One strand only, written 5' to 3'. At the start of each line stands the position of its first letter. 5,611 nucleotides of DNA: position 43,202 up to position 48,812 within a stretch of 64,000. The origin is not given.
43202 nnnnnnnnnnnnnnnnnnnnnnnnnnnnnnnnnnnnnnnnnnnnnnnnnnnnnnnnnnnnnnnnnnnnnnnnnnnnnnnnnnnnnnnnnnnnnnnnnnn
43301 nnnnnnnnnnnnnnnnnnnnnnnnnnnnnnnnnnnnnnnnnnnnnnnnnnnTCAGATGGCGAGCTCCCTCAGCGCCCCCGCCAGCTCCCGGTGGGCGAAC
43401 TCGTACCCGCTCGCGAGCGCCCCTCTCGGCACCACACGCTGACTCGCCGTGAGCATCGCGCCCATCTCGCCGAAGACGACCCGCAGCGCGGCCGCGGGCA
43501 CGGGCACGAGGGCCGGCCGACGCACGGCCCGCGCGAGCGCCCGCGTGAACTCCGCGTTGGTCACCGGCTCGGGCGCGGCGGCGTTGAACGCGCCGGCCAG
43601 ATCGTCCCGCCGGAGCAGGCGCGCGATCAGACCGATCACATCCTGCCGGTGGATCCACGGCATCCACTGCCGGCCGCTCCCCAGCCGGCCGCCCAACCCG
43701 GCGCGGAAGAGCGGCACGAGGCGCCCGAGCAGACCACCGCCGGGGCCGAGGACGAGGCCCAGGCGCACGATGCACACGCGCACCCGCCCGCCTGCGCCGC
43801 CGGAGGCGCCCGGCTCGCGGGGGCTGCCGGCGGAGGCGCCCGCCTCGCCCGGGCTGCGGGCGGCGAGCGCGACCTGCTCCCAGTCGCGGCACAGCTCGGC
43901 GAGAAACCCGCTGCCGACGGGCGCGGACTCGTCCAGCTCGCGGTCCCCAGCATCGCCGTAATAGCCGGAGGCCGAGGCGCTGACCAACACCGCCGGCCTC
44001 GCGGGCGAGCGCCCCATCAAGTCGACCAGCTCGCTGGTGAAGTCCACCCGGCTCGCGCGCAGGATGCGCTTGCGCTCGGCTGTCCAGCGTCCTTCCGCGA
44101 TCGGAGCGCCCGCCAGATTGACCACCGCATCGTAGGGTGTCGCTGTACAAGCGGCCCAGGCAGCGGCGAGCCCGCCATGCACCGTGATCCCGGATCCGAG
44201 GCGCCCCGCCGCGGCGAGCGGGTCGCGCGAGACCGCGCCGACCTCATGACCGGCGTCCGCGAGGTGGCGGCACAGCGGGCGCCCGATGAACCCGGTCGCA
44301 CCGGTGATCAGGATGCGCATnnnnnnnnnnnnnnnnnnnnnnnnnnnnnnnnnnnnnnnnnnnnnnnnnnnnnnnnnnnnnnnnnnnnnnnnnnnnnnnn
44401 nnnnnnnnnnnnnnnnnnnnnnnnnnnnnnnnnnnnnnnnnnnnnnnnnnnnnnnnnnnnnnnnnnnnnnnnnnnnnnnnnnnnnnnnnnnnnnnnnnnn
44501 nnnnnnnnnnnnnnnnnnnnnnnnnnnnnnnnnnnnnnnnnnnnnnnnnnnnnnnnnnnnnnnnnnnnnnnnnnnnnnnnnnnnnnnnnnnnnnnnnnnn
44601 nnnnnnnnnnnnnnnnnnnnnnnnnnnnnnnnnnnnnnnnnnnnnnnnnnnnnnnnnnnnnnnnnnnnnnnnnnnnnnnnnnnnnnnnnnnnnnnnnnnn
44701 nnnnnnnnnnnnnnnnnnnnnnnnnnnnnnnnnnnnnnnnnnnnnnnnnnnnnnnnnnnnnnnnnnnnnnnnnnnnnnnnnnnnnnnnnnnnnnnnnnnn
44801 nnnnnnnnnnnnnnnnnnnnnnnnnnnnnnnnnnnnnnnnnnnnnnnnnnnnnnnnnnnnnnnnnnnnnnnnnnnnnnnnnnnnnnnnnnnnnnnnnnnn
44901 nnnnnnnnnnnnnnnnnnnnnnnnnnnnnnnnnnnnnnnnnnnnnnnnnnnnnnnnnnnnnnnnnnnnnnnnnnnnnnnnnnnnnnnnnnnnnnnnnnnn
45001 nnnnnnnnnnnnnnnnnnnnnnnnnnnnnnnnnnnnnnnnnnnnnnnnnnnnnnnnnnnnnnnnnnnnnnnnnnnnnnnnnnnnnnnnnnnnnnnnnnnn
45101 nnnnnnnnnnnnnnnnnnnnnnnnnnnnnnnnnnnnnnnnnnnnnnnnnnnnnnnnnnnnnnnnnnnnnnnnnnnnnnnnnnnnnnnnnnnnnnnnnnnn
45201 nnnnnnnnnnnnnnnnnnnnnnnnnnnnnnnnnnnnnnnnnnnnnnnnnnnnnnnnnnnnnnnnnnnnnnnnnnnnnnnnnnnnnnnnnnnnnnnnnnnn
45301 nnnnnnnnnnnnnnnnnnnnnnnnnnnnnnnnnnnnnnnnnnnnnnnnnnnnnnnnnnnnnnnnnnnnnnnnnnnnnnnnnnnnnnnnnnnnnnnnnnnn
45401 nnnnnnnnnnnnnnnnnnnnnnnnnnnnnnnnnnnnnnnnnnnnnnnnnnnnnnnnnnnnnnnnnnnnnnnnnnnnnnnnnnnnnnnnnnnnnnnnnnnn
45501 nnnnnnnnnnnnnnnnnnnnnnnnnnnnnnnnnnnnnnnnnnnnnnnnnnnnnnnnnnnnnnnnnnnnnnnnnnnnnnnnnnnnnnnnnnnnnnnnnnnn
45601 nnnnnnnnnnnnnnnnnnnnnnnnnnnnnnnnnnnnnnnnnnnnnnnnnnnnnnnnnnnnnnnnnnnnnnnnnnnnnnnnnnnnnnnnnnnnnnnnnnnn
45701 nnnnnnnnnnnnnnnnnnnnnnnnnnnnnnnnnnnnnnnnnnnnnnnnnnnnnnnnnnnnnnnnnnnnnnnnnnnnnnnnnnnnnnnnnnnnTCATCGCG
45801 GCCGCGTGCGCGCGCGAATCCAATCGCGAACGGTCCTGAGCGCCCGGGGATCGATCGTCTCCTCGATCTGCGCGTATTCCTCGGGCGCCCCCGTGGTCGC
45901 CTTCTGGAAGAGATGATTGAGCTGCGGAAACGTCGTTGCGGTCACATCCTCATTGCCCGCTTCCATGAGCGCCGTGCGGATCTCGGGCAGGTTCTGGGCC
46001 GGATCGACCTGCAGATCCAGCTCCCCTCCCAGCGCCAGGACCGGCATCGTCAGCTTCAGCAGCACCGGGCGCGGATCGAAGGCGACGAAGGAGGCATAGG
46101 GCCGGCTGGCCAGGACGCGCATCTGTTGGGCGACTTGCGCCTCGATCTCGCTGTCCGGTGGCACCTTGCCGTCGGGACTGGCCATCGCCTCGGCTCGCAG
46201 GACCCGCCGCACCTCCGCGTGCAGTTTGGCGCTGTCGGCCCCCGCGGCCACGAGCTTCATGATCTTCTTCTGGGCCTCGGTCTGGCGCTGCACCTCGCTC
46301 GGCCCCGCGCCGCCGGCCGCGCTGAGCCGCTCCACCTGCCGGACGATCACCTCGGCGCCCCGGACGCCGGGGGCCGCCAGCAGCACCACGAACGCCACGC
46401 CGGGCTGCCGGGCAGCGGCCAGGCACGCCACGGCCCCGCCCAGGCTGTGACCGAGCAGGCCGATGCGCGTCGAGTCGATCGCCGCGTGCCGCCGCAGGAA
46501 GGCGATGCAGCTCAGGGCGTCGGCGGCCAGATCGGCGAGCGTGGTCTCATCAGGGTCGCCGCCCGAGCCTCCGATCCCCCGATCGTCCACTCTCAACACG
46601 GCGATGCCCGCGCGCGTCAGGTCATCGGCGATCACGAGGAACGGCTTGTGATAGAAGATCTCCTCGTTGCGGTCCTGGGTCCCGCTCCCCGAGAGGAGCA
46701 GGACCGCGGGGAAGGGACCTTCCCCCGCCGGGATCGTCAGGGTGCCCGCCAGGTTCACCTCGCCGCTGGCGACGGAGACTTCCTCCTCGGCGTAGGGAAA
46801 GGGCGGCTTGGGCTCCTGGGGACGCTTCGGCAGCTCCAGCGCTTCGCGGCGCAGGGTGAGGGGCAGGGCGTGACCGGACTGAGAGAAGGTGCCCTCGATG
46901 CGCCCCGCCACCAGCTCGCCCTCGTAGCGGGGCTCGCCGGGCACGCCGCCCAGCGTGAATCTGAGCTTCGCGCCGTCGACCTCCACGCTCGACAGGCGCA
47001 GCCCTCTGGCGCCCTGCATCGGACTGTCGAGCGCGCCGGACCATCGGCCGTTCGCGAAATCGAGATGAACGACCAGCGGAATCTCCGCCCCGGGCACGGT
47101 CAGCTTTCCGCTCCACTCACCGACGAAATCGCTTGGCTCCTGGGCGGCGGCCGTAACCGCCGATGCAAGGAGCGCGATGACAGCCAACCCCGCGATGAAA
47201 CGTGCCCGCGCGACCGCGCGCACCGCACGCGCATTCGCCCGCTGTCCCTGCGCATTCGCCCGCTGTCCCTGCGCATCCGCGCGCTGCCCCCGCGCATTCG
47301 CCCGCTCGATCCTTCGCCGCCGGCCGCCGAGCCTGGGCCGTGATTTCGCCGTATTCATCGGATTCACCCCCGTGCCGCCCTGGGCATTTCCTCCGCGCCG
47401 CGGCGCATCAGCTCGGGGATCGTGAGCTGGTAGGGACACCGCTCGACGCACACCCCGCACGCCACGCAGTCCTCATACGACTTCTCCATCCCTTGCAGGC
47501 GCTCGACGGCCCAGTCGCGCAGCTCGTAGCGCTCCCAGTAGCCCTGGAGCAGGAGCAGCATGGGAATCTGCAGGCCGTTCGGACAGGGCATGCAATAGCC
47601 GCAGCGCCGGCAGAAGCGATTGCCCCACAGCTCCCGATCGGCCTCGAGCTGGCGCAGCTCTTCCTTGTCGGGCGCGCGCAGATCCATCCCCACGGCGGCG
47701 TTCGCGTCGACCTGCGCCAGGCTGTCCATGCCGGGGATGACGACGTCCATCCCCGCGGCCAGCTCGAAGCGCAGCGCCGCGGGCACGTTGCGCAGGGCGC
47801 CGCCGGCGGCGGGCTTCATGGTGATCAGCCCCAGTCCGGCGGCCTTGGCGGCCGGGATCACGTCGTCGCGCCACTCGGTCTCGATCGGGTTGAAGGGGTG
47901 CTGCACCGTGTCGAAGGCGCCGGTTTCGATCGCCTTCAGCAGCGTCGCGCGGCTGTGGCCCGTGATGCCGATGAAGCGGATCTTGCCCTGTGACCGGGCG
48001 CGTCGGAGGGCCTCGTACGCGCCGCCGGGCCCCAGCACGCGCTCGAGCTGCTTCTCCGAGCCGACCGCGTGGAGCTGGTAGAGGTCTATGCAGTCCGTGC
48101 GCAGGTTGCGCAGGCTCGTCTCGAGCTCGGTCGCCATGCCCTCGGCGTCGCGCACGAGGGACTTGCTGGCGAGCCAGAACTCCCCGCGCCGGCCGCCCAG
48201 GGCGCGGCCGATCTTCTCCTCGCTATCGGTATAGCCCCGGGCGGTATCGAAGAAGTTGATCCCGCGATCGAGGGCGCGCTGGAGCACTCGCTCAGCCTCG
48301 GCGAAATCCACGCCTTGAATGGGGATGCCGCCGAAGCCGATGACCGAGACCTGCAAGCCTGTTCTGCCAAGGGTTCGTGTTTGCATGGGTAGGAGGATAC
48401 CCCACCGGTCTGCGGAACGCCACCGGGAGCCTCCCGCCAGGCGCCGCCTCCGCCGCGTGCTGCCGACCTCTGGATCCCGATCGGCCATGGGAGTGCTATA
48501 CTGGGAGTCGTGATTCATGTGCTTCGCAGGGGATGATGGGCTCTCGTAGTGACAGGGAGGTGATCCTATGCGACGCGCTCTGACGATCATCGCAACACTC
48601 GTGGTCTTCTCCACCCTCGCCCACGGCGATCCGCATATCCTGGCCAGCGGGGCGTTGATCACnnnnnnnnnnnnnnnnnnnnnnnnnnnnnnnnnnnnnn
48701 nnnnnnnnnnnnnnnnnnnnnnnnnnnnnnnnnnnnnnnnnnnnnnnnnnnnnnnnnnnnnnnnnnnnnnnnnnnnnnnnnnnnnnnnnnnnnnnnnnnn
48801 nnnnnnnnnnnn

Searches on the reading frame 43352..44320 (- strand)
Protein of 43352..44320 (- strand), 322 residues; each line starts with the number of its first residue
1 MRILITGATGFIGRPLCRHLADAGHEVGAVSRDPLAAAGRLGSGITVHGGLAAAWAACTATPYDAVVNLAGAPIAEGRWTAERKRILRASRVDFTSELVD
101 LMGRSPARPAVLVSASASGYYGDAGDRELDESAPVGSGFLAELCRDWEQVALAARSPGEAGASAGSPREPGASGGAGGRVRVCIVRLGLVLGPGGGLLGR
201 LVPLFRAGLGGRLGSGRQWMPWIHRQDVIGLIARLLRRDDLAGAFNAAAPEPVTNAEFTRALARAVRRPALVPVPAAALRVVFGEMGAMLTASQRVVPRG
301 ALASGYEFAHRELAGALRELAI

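Call 72: search_protein_families(library=pfam, proteins=[window:43352-44320:-], max_evalue=0.0001)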
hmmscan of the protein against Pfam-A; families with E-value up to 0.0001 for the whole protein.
window:43352-44320:- (322 aa): 4 families
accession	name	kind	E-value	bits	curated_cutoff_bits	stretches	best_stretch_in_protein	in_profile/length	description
PF01370.27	Epimerase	-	1.6e-22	80.5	20.9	1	3-246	1-238/240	NAD dependent epimerase/dehydratase family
PF08338.16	DUF1731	-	5.1e-16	58.6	27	1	274-320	1-47/47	Domain of unknown function (DUF1731)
PF16363.11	GDP_Man_Dehyd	-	9.2e-06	25.8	27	0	4-40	1-38/332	GDP-mannose 4,6 dehydratase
PF13460.12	NAD_binding_10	-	1.9e-05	25.1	27.2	1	7-119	1-102/184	NAD(P)H-binding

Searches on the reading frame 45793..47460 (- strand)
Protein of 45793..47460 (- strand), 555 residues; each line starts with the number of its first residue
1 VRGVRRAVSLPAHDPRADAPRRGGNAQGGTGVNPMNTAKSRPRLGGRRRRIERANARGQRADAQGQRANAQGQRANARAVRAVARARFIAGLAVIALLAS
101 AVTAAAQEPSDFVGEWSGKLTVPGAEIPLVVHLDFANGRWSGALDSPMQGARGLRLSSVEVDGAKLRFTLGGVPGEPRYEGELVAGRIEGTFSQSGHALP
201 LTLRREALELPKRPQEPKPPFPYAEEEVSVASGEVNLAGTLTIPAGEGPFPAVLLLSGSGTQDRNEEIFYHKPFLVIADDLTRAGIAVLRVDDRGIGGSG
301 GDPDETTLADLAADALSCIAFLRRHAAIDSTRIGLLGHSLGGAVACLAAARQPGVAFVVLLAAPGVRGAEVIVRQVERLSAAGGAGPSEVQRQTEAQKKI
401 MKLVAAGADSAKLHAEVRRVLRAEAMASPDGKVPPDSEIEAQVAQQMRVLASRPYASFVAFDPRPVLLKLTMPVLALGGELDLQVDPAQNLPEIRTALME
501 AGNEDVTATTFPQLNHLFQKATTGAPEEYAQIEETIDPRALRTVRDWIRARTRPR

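Call 19: search_protein_families(library=pfam, proteins=[window:45793-47460:-], max_evalue=0.001)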
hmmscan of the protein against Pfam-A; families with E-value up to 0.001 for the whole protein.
window:45793-47460:- (555 aa): 8 families
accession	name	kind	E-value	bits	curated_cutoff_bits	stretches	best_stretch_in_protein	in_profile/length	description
PF12146.15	Hydrolase_4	-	9.8e-16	58.2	27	1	277-379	23-125/239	Serine aminopeptidase, S33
PF12697.13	Abhydrolase_6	-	6.8e-13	50.2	26.3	1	253-530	1-215/217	Alpha/beta hydrolase family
PF02129.25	Peptidase_S15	-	1.8e-11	44.7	23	1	235-400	3-164/262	X-Pro dipeptidyl-peptidase (S15 family)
PF00561.26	Abhydrolase_1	-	9.4e-10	39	25.8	1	251-496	1-223/245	alpha/beta hydrolase fold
PF00326.27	Peptidase_S9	-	5.1e-09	36.4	22.6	0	282-364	11-96/213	Prolyl oligopeptidase family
PF08840.17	BAAT_C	-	3.1e-06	27.8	20.9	1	319-377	10-68/210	BAAT / Acyl-CoA thioester hydrolase C terminal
PF01738.24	DLH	-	0.00072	19.6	21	0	312-359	78-125/217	Dienelactone hydrolase family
PF06259.18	Abhydrolase_8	-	0.00076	19.6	20.5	1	307-367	85-146/178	Alpha/beta hydrolase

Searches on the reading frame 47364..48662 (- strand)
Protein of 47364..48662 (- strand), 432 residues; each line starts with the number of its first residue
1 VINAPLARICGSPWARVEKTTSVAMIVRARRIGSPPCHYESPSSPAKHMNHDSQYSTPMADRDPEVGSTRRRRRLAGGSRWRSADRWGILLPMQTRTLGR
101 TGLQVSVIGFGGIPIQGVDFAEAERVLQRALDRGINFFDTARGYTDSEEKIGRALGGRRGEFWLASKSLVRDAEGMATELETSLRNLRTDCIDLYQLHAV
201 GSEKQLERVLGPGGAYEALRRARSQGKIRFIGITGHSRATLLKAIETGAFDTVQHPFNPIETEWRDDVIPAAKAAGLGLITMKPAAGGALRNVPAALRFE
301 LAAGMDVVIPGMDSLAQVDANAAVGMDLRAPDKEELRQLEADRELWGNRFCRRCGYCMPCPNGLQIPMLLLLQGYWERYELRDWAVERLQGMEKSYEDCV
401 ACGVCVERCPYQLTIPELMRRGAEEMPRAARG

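Call 19: search_protein_families(library=pfam, proteins=[window:47364-48662:-], max_evalue=0.001)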
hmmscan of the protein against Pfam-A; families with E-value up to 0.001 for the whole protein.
window:47364-48662:- (432 aa): 7 families
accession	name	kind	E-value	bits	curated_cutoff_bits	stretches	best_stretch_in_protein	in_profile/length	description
PF00248.27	Aldo_ket_red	-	1e-30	107.3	24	1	108-291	2-198/291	Aldo/keto reductase family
PF13534.11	Fer4_17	-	7.5e-08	33.2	22.2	1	350-413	1-60/61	4Fe-4S dicluster domain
PF13187.11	Fer4_9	-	3.1e-07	30.7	27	1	351-412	2-50/52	4Fe-4S dicluster domain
PF13183.11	Fer4_8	-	1.6e-06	28.9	27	1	351-412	5-67/68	4Fe-4S dicluster domain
PF13237.11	Fer4_10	-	0.00011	22.4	25.5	1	350-410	8-53/53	4Fe-4S dicluster domain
PF00037.32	Fer4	-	0.00022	21.3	21.1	1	394-411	3-20/24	4Fe-4S binding domain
PF13746.11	Fer4_18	-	0.00053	20.6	27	0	392-415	54-77/114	4Fe-4S dicluster domain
